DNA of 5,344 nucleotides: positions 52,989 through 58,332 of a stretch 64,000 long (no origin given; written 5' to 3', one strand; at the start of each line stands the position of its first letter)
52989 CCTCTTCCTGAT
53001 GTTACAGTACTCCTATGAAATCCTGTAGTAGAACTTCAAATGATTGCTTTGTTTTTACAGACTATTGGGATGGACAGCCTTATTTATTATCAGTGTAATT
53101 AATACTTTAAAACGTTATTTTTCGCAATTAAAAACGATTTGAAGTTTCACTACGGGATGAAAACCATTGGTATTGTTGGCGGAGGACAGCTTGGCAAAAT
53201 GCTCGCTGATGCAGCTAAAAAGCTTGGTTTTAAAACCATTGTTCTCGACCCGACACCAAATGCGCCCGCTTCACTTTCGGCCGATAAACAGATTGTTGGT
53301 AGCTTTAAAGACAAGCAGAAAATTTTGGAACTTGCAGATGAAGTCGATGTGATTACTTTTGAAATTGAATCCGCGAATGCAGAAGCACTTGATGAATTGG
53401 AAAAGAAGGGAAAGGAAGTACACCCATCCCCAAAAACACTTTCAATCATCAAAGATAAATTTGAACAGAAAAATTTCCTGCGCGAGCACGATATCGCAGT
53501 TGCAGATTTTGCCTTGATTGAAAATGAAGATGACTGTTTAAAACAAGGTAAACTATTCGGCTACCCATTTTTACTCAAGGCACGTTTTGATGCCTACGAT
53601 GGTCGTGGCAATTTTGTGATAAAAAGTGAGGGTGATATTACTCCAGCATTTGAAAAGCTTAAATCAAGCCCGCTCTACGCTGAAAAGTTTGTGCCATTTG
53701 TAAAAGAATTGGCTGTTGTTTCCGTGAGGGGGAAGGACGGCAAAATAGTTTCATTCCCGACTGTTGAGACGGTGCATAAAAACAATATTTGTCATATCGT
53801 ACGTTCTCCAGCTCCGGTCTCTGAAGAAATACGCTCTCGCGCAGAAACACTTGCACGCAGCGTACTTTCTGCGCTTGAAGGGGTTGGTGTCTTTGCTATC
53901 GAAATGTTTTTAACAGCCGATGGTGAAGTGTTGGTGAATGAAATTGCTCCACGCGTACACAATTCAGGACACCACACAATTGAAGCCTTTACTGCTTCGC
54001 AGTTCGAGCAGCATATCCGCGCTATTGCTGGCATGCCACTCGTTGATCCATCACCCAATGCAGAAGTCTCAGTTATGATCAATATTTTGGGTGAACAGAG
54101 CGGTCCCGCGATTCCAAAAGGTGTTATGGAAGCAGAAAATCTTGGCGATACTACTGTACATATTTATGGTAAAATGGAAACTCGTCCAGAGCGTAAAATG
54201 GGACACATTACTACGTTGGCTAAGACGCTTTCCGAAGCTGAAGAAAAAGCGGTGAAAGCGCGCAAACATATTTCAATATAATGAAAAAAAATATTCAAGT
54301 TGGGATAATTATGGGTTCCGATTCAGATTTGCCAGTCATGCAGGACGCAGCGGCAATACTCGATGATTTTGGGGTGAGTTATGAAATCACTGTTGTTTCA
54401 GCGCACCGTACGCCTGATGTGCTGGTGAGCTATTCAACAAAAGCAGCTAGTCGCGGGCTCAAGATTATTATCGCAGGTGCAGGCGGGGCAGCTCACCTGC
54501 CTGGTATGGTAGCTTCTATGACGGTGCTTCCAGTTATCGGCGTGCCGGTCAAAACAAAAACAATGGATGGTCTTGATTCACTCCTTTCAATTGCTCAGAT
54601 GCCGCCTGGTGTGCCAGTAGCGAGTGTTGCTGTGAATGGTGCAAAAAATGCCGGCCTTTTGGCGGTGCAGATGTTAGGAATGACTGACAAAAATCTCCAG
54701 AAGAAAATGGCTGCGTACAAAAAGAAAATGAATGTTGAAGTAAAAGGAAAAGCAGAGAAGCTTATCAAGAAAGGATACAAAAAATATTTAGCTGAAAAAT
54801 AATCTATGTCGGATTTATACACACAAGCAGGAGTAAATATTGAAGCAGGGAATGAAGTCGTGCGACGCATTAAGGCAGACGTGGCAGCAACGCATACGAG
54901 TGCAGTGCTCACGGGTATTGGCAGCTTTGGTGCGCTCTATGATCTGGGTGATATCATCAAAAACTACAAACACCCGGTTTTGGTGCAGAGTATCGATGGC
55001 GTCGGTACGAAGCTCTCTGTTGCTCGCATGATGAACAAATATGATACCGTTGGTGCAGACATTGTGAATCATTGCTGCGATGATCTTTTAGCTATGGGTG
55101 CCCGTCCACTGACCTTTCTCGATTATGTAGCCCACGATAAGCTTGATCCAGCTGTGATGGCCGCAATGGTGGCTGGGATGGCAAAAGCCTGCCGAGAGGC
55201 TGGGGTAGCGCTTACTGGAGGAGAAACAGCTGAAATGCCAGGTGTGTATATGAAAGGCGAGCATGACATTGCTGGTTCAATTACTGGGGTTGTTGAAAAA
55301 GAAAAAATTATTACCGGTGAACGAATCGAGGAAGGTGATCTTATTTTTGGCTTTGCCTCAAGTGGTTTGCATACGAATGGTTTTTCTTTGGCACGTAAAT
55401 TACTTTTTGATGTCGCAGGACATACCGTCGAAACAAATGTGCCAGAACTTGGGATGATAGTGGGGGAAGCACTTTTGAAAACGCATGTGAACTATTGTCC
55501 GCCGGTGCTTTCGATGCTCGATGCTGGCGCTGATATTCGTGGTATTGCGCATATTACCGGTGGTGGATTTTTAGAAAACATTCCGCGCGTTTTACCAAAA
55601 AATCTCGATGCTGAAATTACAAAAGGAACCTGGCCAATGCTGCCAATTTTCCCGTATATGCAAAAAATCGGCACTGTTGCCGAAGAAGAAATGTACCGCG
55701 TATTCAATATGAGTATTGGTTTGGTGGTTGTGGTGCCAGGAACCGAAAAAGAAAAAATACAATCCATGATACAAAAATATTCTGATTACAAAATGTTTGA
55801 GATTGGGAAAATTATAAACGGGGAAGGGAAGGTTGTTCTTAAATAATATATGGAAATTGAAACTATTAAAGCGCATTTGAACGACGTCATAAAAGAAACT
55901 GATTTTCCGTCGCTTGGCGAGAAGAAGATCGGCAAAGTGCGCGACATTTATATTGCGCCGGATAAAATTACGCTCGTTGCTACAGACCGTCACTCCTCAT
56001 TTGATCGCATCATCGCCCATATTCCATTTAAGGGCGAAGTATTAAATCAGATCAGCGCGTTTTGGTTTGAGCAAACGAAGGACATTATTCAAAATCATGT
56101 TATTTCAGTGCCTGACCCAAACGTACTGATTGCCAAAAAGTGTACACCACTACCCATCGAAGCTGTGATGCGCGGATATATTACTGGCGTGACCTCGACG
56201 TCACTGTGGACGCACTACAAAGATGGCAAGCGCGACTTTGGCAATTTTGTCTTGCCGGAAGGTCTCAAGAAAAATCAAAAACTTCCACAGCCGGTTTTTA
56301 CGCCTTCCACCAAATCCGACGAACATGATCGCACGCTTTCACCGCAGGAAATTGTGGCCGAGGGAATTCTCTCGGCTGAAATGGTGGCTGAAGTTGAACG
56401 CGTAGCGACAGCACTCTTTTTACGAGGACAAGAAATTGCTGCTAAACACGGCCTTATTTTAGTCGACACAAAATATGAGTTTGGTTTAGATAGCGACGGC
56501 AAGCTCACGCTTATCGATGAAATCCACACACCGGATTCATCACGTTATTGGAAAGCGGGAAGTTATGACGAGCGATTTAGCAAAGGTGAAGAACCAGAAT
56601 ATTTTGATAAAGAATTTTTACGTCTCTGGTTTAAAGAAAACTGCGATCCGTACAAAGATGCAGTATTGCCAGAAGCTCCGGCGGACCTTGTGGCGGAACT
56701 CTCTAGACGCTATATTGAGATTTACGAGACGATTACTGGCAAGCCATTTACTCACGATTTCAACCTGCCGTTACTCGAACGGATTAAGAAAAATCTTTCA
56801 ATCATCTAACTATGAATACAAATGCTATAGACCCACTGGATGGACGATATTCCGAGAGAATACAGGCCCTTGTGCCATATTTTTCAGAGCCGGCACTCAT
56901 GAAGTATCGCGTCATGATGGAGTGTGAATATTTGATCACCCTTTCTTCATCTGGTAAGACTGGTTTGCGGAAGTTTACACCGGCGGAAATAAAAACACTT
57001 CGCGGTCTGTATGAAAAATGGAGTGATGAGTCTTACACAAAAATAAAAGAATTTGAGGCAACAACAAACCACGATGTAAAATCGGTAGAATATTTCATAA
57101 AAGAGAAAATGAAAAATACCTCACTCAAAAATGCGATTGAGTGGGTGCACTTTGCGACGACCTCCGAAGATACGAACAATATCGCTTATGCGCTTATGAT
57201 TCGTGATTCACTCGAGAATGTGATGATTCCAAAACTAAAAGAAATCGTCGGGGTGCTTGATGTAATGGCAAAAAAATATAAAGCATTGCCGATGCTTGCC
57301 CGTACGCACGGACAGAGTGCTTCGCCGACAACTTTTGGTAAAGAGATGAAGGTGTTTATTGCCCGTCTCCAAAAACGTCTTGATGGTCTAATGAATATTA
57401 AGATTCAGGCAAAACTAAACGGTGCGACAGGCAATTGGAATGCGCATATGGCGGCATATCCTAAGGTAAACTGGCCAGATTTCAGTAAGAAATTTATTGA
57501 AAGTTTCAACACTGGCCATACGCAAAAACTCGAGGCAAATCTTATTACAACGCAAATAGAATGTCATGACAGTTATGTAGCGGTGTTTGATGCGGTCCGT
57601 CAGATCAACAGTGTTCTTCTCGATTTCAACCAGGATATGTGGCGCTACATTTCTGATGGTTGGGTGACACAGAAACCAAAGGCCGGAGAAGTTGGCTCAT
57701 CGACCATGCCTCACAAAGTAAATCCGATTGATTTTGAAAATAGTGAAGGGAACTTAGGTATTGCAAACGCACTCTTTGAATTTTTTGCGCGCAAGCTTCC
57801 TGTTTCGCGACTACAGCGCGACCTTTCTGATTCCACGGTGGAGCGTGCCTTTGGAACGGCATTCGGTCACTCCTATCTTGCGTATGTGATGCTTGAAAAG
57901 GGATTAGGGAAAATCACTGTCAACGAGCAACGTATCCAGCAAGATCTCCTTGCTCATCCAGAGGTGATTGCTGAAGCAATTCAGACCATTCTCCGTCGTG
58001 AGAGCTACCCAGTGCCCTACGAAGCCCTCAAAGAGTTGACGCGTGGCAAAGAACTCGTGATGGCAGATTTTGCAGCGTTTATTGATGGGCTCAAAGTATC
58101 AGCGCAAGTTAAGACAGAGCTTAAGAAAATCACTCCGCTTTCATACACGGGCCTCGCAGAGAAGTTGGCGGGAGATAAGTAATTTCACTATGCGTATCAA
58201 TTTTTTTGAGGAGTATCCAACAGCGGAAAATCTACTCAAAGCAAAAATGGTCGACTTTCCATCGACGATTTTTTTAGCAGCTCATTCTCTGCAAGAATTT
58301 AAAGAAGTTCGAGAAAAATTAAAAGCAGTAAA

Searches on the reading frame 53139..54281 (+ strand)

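Call 49: search_protein_families(library=pfam, proteins=[window:53139-54281:+], max_evalue=0.001)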
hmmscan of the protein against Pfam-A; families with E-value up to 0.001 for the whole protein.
window:53139-54281:+ (380 aa): 7 families
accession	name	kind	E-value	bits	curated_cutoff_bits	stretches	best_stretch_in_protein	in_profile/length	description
PF02222.28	ATP-grasp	-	4.5e-60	202.8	27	1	113-289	2-179/179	ATP-grasp domain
PF22660.2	RS_preATP-grasp-like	-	2.8e-33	114.6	27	1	7-104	1-97/98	Ribonucleotide synthetase preATP-grasp domain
PF17769.7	PurK_C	-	5.8e-18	64.8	22.6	1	311-370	1-56/56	Phosphoribosylaminoimidazole carboxylase C-terminal domain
PF02786.22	CPSase_L_D2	-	1.1e-06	28.8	19.8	1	106-277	1-184/211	Carbamoyl-phosphate synthase L chain, ATP binding domain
PF02826.25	2-Hacid_dh_C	-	2.9e-06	27.2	25.1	1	8-69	37-95/178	D-isomer specific 2-hydroxyacid dehydrogenase, NAD binding domain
PF21244.3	PurT_C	-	2.3e-05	24.3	26.7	1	328-378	19-68/68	PurT, C-terminal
PF07478.18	Dala_Dala_lig_C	-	0.00016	21.7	24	1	220-270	123-173/204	D-ala D-ala ligase C-terminus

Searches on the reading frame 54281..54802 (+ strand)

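Call 49: search_protein_families(library=pfam, proteins=[window:54281-54802:+], max_evalue=0.001)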
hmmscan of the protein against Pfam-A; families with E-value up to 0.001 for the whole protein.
window:54281-54802:+ (173 aa): 1 family
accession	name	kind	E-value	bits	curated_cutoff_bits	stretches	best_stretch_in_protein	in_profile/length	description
PF00731.26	AIRC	-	1.3e-65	219.9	30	1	6-151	1-146/148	AIR carboxylase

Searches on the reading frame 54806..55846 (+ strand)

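Call 49: search_protein_families(library=pfam, proteins=[window:54806-55846:+], max_evalue=0.001)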
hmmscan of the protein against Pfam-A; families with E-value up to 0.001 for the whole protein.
window:54806-55846:+ (346 aa): 2 families
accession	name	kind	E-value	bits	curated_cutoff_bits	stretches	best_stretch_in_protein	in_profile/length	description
PF02769.27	AIRS_C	-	9.9e-25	88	23.1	1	175-343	1-153/156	AIR synthase related protein, C-terminal domain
PF00586.29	AIRS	-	2.3e-23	83.2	24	1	58-163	14-112/112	AIR synthase related protein, N-terminal domain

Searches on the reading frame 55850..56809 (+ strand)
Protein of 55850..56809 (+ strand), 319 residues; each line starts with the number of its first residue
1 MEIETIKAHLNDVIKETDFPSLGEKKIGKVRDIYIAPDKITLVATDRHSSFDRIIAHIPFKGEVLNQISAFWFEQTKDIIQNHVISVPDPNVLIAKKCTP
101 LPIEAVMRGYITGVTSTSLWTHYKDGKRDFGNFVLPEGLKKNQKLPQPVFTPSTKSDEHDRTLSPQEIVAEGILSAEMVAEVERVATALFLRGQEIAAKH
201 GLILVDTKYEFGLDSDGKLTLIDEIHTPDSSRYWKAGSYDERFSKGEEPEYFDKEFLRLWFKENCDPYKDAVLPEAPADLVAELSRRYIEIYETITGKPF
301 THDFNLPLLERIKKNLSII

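Call 49: search_protein_families(library=pfam, proteins=[window:55850-56809:+], max_evalue=0.001)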
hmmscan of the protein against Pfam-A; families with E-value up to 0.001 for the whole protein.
window:55850-56809:+ (319 aa): 1 family
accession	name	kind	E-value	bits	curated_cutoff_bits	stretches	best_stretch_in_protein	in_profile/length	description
PF01259.24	SAICAR_synt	-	5e-70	236.3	20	1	27-271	4-229/233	SAICAR synthetase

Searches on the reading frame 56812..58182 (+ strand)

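Call 49: search_protein_families(library=pfam, proteins=[window:56812-58182:+], max_evalue=0.001)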
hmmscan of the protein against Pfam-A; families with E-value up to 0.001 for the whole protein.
window:56812-58182:+ (456 aa): 2 families
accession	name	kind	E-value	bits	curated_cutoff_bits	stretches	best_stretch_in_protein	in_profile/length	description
PF00206.25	Lyase_1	-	4.2e-49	168.1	27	1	49-313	41-305/312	Lyase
PF08328.16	ASL_C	-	3.2e-44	150.1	35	1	332-446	1-115/115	Adenylosuccinate lyase C-terminal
